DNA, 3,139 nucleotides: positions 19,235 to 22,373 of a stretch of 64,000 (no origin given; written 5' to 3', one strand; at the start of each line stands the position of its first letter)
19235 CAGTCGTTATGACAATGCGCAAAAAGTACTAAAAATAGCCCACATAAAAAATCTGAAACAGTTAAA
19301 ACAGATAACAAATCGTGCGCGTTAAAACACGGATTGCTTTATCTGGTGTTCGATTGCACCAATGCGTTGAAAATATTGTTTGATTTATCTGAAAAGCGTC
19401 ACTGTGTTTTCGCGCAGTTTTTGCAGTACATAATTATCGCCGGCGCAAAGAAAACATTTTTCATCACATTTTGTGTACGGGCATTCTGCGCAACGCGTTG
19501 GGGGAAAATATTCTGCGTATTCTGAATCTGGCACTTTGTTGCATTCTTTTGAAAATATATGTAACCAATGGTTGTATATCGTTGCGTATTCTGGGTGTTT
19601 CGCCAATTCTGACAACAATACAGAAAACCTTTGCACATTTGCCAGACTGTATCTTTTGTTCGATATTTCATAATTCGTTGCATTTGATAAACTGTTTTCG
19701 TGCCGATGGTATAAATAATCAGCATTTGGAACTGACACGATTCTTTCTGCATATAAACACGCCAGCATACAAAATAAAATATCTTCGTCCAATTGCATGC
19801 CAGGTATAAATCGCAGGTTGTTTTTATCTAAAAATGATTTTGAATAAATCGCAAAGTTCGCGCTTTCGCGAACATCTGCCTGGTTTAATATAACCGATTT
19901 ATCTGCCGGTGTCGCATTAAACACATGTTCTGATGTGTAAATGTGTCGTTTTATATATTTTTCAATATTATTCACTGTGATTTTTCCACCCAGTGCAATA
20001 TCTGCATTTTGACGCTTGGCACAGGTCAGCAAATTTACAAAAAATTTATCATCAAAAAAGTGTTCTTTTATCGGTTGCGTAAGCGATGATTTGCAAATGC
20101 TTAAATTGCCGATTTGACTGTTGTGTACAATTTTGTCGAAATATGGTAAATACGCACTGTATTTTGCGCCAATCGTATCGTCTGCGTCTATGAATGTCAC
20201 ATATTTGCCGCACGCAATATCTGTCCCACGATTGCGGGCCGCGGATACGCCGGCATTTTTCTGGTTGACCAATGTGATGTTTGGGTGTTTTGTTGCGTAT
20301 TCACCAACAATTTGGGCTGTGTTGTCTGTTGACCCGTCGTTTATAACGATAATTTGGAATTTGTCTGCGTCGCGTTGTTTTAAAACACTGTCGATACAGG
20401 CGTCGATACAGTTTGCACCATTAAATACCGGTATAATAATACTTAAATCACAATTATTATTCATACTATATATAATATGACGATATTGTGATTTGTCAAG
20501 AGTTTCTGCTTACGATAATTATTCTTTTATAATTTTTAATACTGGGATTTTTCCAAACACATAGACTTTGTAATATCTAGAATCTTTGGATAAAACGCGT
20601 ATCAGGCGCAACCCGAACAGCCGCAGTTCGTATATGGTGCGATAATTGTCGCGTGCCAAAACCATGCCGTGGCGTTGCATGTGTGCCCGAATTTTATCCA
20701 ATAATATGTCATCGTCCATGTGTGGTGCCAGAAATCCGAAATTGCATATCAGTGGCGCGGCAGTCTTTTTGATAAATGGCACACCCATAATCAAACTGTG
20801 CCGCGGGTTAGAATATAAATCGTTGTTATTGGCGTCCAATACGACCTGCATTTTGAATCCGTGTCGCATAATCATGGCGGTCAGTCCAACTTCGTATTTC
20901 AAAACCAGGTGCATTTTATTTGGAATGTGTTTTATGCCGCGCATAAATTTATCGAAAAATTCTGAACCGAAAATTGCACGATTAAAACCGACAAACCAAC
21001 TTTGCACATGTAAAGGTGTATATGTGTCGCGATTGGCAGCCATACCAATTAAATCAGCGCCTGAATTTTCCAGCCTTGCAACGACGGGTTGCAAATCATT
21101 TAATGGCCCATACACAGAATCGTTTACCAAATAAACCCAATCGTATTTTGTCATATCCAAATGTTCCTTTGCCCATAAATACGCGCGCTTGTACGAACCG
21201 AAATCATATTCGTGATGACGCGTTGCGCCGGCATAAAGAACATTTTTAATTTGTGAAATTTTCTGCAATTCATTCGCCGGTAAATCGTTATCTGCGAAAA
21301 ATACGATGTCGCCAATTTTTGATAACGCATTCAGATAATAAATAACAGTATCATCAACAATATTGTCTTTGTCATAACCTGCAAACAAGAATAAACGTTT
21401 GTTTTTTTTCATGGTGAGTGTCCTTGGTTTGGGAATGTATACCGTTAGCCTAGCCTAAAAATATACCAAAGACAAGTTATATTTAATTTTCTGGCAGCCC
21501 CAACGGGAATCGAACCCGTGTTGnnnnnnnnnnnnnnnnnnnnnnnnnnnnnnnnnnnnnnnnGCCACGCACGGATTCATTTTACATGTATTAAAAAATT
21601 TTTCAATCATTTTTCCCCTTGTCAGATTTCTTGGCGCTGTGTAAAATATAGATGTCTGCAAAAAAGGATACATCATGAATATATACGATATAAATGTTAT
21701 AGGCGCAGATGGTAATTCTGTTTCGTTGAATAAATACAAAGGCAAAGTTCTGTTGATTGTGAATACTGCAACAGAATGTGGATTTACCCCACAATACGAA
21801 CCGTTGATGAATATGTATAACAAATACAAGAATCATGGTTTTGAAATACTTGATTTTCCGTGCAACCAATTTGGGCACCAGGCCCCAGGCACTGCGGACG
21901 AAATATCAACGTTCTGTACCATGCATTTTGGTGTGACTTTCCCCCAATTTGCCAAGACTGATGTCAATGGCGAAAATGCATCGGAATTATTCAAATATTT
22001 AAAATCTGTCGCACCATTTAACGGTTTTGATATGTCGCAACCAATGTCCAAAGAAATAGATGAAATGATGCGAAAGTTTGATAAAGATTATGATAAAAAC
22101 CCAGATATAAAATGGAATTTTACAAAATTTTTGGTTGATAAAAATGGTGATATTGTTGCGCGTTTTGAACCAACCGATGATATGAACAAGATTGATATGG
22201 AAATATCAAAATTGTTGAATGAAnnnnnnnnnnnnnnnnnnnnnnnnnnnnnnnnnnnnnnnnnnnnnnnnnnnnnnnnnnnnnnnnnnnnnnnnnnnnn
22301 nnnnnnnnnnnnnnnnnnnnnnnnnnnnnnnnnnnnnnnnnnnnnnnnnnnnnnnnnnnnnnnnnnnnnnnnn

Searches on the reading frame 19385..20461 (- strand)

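Call 35: search_protein_families(library=pfam, proteins=[window:19385-20461:-], max_evalue=0.001)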
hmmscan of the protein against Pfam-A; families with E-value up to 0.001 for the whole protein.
window:19385-20461:- (358 aa): 3 families
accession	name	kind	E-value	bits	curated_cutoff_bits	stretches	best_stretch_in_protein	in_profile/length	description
PF00535.33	Glycos_transf_2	-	6.2e-28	98.3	23.3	1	7-97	1-91/168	Glycosyl transferase family 2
PF10111.15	Glyco_tranf_2_2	-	1.8e-12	47.8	27.3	1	7-98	1-95/276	Glycosyltransferase like family 2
PF13641.12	Glyco_tranf_2_3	-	1.8e-09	38.4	27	1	6-113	3-117/230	Glycosyltransferase like family 2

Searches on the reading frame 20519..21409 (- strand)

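Call 35: search_protein_families(library=pfam, proteins=[window:20519-21409:-], max_evalue=0.001)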
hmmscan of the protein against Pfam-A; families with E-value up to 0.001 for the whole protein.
window:20519-21409:- (296 aa): 1 family
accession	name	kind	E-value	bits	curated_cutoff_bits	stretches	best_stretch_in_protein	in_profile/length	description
PF05045.17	RgpF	-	2.7e-20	73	25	1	37-218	3-189/503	Rhamnan synthesis protein F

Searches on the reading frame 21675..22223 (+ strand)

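Call 35: search_protein_families(library=pfam, proteins=[window:21675-22223:+], max_evalue=0.001)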
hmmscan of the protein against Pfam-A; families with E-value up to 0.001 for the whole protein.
window:21675-22223:+ (183 aa): 3 families
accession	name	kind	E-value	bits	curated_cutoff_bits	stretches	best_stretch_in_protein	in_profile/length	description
PF00255.25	GSHPx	-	3.1e-40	136.5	27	1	3-110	1-108/108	Glutathione peroxidase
PF00578.27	AhpC-TSA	-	0.0002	21.7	26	1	5-63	7-67/124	AhpC/TSA family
PF08534.16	Redoxin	-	0.00026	21.2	26.6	0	10-58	15-65/148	Redoxin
